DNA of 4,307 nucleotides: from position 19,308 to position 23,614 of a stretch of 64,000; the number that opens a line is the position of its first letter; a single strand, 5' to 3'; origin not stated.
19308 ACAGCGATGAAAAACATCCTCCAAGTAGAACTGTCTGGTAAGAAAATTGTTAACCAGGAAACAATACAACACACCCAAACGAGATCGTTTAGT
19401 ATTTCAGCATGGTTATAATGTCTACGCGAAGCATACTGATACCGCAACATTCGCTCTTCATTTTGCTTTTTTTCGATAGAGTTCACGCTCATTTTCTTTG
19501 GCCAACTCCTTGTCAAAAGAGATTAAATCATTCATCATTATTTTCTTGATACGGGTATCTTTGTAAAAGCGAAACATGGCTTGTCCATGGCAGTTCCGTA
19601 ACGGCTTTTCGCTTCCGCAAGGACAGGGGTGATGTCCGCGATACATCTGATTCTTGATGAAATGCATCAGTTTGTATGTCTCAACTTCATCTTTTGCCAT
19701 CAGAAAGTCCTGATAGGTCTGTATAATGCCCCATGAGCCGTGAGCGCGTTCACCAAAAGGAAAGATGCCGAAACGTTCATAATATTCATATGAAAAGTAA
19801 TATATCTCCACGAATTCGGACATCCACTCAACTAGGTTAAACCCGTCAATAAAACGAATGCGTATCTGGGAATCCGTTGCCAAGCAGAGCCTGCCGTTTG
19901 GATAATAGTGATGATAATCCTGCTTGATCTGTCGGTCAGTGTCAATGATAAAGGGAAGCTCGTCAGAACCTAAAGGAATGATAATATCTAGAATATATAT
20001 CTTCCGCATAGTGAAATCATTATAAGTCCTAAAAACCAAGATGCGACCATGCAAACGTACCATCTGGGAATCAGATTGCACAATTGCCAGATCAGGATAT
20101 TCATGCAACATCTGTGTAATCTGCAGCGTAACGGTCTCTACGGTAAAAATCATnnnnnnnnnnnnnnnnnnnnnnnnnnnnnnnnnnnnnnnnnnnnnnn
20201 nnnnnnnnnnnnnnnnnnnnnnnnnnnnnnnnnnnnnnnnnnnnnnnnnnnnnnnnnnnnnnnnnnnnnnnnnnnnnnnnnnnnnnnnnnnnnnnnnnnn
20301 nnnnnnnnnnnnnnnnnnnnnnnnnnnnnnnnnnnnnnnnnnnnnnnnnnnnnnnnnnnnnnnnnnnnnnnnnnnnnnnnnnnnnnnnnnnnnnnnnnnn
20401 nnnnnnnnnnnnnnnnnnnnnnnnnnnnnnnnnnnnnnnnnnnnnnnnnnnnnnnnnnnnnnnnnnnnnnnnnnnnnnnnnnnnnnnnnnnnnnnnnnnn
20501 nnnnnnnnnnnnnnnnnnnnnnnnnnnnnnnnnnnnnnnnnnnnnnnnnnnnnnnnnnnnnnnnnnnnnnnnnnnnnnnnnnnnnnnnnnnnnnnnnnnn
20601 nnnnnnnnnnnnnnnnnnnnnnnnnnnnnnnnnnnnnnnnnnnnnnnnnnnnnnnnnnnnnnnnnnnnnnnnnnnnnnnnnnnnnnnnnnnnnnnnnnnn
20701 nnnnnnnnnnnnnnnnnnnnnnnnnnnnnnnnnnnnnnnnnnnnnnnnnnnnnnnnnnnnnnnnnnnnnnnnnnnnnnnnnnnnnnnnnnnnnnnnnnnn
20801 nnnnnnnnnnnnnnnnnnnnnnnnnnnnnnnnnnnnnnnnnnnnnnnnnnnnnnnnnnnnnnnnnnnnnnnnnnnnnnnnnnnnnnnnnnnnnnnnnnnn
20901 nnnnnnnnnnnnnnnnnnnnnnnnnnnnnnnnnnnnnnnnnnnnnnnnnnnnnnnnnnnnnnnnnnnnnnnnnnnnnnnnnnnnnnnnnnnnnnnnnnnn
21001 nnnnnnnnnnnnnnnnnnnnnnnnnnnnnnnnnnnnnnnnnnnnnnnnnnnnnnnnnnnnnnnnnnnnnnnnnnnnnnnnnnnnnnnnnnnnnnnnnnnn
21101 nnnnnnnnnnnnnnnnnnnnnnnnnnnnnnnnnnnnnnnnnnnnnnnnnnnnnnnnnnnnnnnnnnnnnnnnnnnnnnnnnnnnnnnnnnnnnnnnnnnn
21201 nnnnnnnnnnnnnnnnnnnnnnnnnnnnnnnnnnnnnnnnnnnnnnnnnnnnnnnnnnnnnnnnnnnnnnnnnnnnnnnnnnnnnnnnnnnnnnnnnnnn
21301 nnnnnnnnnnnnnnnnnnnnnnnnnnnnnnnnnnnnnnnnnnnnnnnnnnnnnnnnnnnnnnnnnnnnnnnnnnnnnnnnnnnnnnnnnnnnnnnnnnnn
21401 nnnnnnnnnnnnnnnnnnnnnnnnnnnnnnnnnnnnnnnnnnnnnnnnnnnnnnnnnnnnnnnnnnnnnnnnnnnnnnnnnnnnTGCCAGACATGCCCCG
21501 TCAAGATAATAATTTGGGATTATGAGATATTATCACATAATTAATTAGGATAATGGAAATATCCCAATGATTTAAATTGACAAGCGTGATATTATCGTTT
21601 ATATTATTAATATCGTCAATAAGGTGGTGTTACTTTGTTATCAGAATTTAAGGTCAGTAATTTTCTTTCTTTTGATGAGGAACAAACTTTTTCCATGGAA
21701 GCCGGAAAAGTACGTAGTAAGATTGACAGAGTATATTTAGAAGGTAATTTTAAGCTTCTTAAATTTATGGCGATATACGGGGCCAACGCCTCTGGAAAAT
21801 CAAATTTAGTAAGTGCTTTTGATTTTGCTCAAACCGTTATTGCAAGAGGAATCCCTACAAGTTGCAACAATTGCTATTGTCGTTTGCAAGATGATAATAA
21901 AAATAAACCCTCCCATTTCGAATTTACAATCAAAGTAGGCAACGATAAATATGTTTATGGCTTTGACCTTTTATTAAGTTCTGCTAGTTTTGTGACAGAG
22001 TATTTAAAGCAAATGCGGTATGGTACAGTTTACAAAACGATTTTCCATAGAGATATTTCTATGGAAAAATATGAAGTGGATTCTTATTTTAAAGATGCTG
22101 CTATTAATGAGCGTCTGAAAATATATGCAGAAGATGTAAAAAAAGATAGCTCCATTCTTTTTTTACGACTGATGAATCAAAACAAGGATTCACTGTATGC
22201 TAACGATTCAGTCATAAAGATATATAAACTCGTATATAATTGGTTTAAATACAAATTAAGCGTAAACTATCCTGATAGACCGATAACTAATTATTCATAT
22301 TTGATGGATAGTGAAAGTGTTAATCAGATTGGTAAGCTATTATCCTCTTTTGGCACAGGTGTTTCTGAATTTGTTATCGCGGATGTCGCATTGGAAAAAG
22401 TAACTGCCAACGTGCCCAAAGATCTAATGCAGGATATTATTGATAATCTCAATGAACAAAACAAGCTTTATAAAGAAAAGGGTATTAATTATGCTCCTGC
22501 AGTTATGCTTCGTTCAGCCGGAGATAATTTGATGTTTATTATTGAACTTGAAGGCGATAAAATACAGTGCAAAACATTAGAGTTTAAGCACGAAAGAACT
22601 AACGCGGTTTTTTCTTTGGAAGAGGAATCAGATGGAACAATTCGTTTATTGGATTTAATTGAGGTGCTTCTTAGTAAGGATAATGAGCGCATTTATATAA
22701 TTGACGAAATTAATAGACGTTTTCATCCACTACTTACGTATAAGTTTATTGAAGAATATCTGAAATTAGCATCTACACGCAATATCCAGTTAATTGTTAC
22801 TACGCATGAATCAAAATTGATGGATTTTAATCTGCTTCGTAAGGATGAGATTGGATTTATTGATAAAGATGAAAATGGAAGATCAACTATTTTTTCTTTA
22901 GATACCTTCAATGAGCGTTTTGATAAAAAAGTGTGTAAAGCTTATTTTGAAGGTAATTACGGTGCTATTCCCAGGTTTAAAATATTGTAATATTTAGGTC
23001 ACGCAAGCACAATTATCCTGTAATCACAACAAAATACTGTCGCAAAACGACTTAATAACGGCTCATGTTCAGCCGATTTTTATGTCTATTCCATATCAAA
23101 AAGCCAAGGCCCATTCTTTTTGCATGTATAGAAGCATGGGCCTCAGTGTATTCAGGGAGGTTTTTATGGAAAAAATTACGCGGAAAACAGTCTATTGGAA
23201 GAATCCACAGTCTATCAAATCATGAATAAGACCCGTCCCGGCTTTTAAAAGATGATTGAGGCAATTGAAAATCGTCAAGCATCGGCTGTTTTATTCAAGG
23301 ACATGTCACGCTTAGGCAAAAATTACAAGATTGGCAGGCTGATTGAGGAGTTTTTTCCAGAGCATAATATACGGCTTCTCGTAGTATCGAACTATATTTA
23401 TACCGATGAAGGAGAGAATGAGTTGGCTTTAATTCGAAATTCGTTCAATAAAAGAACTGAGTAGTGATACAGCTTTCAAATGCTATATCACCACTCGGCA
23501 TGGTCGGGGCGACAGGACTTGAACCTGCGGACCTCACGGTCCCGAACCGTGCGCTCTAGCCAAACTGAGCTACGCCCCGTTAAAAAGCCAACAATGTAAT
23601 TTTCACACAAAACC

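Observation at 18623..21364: Candidate minimal E2-type CBASS-like defence operon: CD-NTase-like enzyme -> E2/UBC-like SEC-C protein -> four-TM effector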

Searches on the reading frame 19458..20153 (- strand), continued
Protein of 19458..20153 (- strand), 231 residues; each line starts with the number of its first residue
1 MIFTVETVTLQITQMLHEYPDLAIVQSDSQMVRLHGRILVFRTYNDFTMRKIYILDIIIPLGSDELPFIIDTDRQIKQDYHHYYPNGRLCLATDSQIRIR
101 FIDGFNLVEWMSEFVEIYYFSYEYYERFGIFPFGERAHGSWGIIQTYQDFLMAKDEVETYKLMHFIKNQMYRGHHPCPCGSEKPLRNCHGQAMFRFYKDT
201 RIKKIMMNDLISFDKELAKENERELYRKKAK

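Call 50: find_encoding_contigs(protein=P0011, flank=6000, max_places=2)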
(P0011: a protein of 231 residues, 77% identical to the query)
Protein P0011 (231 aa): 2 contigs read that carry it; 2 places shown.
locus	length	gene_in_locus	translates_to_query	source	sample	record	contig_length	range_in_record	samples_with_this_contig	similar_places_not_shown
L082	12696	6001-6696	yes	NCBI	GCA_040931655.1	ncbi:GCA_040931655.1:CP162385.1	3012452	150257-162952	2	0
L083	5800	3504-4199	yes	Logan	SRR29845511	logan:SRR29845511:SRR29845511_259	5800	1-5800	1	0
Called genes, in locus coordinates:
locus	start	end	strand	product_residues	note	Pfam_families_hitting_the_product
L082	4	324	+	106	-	-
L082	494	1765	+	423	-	PF13641:Glyco_tranf_2_3, PF00535:Glycos_transf_2, PF13632:Glyco_trans_2_3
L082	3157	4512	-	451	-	PF13175:AAA_15 (weak), PF02463:SMC_N (faint), PF13304:AAA_21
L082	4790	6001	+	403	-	PF21654:DncV-like_NTFase (weak)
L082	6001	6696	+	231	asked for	-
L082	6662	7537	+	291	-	PF18159:S_4TM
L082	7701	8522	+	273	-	PF00142:Fer4_NifH (weak), PF01656:CbiA, PF02374:ArsA_ATPase, PF06564:CBP_BcsQ, PF09140:MipZ (weak), PF10609:ParA, PF13614:AAA_31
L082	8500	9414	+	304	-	PF02195:ParB_N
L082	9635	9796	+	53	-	-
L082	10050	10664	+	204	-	-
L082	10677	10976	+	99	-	-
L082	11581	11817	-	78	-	-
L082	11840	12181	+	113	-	PF14198:TnpV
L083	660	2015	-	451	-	PF13175:AAA_15 (weak), PF02463:SMC_N (faint), PF13304:AAA_21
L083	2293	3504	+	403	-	PF21654:DncV-like_NTFase (weak)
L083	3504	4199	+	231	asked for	-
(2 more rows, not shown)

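Call 51: find_encoding_contigs(protein=P0006, flank=6000, max_places=2)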
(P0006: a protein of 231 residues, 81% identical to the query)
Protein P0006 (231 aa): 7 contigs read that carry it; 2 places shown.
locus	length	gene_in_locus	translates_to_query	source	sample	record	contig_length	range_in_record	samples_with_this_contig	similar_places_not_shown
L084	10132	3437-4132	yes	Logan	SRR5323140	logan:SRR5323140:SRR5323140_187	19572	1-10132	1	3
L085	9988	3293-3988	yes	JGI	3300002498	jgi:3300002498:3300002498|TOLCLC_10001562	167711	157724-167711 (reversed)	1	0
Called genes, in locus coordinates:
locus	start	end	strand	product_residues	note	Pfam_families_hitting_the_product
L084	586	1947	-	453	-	PF13175:AAA_15, PF02463:SMC_N (faint), PF13304:AAA_21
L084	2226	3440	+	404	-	PF18144:SMODS (faint), PF21654:DncV-like_NTFase (weak)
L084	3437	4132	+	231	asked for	-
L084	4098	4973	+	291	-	PF18159:S_4TM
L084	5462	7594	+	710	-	PF00270:DEAD, PF04851:ResIII, PF00271:Helicase_C, PF00156:Pribosyltran (faint)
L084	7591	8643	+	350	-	PF02481:DNA_processg_A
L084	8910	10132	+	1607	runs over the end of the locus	PF00270:DEAD, PF00271:Helicase_C, PF00580:UvrD-helicase, PF13245:AAA_19, PF00580:UvrD-helicase, PF13361:UvrD_C, PF13361:UvrD_C, PF13538:UvrD_C_2, +5 more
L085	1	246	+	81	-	?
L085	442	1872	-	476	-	PF13175:AAA_15, PF02463:SMC_N (faint), PF13304:AAA_21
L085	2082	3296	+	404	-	PF18144:SMODS (faint), PF21654:DncV-like_NTFase (weak)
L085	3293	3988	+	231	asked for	-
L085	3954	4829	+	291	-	PF18159:S_4TM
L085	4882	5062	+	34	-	-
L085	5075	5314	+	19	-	-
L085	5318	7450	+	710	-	PF00270:DEAD, PF04851:ResIII, PF00271:Helicase_C, PF00156:Pribosyltran (faint)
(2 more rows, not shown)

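Call 52: find_encoding_contigs(protein=P0021, flank=6000, max_places=2)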
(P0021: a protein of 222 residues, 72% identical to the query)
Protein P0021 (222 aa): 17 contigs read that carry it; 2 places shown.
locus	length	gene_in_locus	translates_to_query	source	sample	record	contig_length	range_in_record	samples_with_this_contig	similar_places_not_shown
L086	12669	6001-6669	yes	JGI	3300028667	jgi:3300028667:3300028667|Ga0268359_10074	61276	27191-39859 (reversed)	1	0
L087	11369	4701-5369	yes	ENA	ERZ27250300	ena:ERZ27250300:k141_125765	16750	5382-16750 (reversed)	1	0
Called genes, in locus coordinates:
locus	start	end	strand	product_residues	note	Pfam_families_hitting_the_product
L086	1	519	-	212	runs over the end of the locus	-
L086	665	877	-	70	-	-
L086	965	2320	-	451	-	PF13304:AAA_21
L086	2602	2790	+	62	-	-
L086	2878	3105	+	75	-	-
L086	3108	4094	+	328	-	PF00665:rve, PF22483:Mu-transpos_C_2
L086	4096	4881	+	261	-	PF01695:IstB_IS21, PF00308:Bac_DnaA, PF20720:nSTAND3 (weak), PF00004:AAA (faint)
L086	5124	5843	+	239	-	-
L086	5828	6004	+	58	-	-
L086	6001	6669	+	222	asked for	-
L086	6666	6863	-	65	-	-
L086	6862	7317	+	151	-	PF18159:S_4TM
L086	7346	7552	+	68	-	-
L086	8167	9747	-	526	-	PF13212:DUF4020 (faint)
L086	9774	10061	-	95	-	-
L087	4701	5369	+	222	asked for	-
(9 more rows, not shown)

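Call 76: search_protein_families(library=pfam, proteins=[P0020, P0019, window:19458-20153:-], max_evalue=10)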
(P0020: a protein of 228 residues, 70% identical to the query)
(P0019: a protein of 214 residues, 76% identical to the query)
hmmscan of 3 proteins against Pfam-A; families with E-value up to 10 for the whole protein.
P0020 (228 aa): 3 families
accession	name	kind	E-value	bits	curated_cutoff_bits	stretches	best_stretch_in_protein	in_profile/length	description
PF02810.21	SEC-C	-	0.00018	21.8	20.4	1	176-190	4-18/19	SEC-C motif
PF15777.11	Anti-TRAP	-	0.023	15.1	32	1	160-198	16-55/59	Tryptophan RNA-binding attenuator protein inhibitory protein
PF19623.4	DUF6128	-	0.035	14.6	27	1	43-102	9-71/113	Family of unknown function (DUF6128)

P0019 (214 aa): 2 families
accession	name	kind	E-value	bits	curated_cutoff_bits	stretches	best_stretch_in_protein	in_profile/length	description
PF02810.21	SEC-C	-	1.6e-05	25.1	20.4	1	177-192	4-19/19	SEC-C motif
PF19623.4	DUF6128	-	0.0087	16.5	27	1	46-113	12-81/113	Family of unknown function (DUF6128)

window:19458-20153:- (231 aa): 3 families
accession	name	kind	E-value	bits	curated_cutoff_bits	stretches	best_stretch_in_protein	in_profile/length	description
PF02810.21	SEC-C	-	0.00041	20.6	20.4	1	176-190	4-18/19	SEC-C motif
PF19623.4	DUF6128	-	0.027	15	27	1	41-114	7-83/113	Family of unknown function (DUF6128)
PF05044.18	HPD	-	0.18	12.1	25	1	84-130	19-65/154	Homeo-prospero domain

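Call 85: search_protein_representatives(alignment_id=A1)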
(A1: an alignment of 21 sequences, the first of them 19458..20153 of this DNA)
Query: 21 sequences, 231 profile positions. Proteins with E-value up to 0.001 (for the whole library): 1973; up to 1e-10: 1280; up to 1e-30: 214. The best 150 are listed.
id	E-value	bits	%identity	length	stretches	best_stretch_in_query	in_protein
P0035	3.9e-96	337.6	-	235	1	1-230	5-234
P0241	1.6e-86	306.1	-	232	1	5-228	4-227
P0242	9.6e-79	280.6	-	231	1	2-225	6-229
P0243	3.8e-76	272.1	-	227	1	1-225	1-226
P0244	2.1e-75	269.7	-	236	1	5-224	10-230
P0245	7.8e-75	267.8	-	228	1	1-223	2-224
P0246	1.4e-73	263.7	-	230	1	10-215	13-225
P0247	1.8e-72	260.1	-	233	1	7-225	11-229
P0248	5.6e-70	252.0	-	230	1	2-225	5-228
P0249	7.9e-69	248.2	-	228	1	1-224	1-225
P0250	1.3e-68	247.5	-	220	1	1-217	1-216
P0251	8.6e-66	238.3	-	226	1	12-226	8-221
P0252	1.4e-57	211.4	-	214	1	12-215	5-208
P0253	4.2e-56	206.6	-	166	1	1-145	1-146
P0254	9.7e-56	205.4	-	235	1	2-146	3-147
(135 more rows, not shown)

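Call 89: search_dna_similar(query=window:19458-20153:-, collection=plasmids, mode=protein, max_rows=12)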
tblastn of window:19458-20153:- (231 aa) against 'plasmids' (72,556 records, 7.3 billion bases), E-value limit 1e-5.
Records with a match: 9; places in all: 9; records where one place covers at least 80% of the query: 2.
Best place of each record, by identity: <60% 9.
By first word of the organism name: Ligilactobacillus 4; Vibrio 1; Cytobacillus 1; Haliscomenobacter 1; Carnobacterium 1; Enterococcus 1.
By predicted mobility (MOB-suite, as given by PLSDB): non-mobilizable 6; mobilizable 3.
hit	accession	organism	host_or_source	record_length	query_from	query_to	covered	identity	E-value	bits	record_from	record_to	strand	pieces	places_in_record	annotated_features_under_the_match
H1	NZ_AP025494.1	Vibrio gigantis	-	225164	9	228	95%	22.7%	3e-9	64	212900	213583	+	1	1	hypothetical protein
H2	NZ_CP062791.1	Cytobacillus oceanisediminis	rhizosphere taken during the low tide ...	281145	11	204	84%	25.0%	6e-9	63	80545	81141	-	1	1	hypothetical protein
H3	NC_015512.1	Haliscomenobacter hydrossis DSM 1100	activated sludge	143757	11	192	79%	25.3%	5e-7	57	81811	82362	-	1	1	SEC-C metal-binding domain-containing protein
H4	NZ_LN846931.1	Carnobacterium maltaromaticum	-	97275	65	224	69%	28.1%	2e-15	82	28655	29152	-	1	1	SEC-C metal-binding domain-containing protein | S-4TM family putative pore-forming effector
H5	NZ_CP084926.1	Ligilactobacillus salivarius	Homo sapiens,mixed culture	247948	82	204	53%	32.5%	2e-14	79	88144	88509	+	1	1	hypothetical protein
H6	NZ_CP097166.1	Ligilactobacillus salivarius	Homo sapiens,single cell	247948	82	204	53%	32.5%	2e-14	79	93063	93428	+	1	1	hypothetical protein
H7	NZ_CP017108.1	Ligilactobacillus salivarius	Gallus gallus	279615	82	204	53%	32.5%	2e-14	79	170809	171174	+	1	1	hypothetical protein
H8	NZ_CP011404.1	Ligilactobacillus salivarius str. Ren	Homo sapiens,human feces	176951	82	204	53%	32.5%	2e-14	79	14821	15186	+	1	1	hypothetical protein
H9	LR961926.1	Enterococcus faecalis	-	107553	79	189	48%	31.0%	2e-12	73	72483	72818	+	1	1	none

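Call 90: search_dna_similar(query=window:19458-20153:-, collection=phages, mode=protein, max_rows=12)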
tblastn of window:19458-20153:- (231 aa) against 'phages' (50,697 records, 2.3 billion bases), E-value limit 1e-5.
No match.

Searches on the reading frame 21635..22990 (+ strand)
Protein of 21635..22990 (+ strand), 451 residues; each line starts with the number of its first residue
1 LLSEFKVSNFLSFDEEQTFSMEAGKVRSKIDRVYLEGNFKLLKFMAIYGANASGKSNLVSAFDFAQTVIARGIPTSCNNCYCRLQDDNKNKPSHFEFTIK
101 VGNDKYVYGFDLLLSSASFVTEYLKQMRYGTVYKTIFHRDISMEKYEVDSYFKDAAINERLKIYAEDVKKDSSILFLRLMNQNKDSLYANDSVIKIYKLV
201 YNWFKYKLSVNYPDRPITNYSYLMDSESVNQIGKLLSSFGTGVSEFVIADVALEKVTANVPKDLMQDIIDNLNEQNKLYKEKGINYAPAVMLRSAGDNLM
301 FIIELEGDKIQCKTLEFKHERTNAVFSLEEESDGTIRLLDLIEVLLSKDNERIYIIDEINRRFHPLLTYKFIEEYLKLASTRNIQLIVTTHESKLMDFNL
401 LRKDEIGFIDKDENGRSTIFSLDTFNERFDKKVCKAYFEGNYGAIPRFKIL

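Call 4: search_protein_families(library=pfam, proteins=[window:21635-22990:+], max_evalue=0.1)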
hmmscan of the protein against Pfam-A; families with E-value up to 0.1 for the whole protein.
window:21635-22990:+ (451 aa): 4 families
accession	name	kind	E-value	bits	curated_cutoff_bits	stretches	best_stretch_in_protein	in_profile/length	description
PF13304.12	AAA_21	-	2.4e-25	90.7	27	1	44-397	1-304/304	AAA domain, putative AbiEii toxin, Type IV TA system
PF13175.12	AAA_15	-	1.4e-06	28.7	32.1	1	29-393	24-371/374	AAA ATPase domain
PF02463.25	SMC_N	-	9.7e-06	25.6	40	1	43-64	25-46/220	RecF/RecN/SMC N terminal domain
PF13476.12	AAA_23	-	0.0012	20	27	1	7-185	4-142/201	AAA domain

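Call 5: search_protein_families(library=padloc, proteins=[window:21635-22990:+], max_evalue=0.1)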
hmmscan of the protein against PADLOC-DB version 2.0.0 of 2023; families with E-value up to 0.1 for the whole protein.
window:21635-22990:+ (451 aa): 49 families (the best 25 are shown)
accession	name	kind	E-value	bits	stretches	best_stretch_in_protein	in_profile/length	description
PDLC02335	AbiLi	-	4.2e-71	237.7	1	1-449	49-288/326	AbiLi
PDLC02980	AriA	-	6.9e-24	83.3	1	44-397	1-304/304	-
PDLC04182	HEC-01A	-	2.2e-19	67.7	1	36-419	26-372/406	-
PDLC04176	HEC-01A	-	2.8e-19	67.7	2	312-422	237-344/371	-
PDLC04391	PDC-M07A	-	1.1e-17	62.2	2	327-423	280-378/412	-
PDLC04392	PDC-M07A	-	2.5e-17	61.1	2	322-398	277-353/432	-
PDLC04178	HEC-01A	-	7.9e-17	59.4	2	313-427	243-361/399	-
PDLC04175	HEC-01A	-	9.8e-17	59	2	313-422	231-335/363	-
PDLC04426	PDC-M12A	-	2.3e-16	58.2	2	1-111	1-107/369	-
PDLC04393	PDC-M07A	-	1.7e-15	54.9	2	331-423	288-382/435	-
PDLC04180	HEC-01A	-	1.2e-14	52.3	2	316-417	239-342/382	-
PDLC04183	HEC-01A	-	2.9e-14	51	2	318-423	272-373/402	-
PDLC04179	HEC-01A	-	4.8e-14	50.3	2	316-417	325-424/459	-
PDLC04177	HEC-01A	-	1.4e-13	48.6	2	257-414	205-358/393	-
PDLC04135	mad3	-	3.6e-10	37.9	1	42-425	22-353/374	mads_3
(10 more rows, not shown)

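Call 6: search_protein_families(library=ncbifam, proteins=[window:21635-22990:+], max_evalue=0.1)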
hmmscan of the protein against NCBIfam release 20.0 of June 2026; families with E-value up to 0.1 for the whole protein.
window:21635-22990:+ (451 aa): 2 families
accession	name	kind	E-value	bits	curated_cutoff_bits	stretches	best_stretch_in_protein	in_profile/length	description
NF047739.1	antiphage_MADS3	equivalog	9.8e-05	21.7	420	0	39-77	18-57/427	methylation-associated defense system AAA family ATPase MAD3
NF041760.1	PtuA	equivalog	0.0001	21.4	500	1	353-419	379-441/524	retron Ec78 anti-phage system effector ATPase PtuA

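Call 80: find_related_loci(query=A3, collection=metagenome_contigs, flank=4500)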
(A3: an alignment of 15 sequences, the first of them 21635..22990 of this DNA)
Query A3 (451 aa) in metagenome_contigs; peptide patterns used: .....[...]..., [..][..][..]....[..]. (x = any residue, [..] = any of these).
600 stretches matched a pattern (row limit reached: there are more); 74 encode a relative of the query (tblastn E <= 1e-3); 74 distinct loci.
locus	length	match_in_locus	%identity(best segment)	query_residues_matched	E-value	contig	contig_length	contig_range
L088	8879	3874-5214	53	1-448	1e-155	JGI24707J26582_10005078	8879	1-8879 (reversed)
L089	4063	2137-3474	53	1-446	9e-150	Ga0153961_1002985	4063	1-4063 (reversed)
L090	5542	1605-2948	50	1-448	1e-143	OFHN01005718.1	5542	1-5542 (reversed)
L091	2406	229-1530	49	1-440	5e-141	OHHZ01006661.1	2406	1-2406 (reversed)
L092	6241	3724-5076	44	1-448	5e-122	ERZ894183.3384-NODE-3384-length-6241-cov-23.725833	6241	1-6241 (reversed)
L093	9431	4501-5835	42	1-448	7e-111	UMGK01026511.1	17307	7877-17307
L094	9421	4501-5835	42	1-448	7e-111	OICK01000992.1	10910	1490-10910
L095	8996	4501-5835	42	1-448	1e-110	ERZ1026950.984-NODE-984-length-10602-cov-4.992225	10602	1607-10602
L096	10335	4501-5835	42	1-448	1e-110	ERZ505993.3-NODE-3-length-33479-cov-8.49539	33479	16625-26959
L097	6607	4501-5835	42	1-448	1e-109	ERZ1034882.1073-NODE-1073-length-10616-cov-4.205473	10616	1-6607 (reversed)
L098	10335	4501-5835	41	1-448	2e-107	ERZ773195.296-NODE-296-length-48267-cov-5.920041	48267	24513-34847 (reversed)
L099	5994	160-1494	42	1-448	1e-106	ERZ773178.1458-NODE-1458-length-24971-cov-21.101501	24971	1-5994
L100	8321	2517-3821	41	1-440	9e-107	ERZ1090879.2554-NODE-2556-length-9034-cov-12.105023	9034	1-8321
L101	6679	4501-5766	43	25-451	3e-106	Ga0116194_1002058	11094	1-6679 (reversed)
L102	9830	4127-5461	42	1-448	7e-106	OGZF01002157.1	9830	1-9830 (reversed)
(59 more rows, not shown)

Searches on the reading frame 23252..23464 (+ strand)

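Call 4: search_protein_families(library=pfam, proteins=[window:23252-23464:+], max_evalue=0.1)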
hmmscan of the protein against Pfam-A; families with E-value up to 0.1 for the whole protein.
window:23252-23464:+ (70 aa): 1 family
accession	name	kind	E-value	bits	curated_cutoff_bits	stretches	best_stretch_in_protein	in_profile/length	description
PF00239.26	Resolvase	-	0.0011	19.5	23.3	1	1-59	55-113/145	Resolvase, N terminal domain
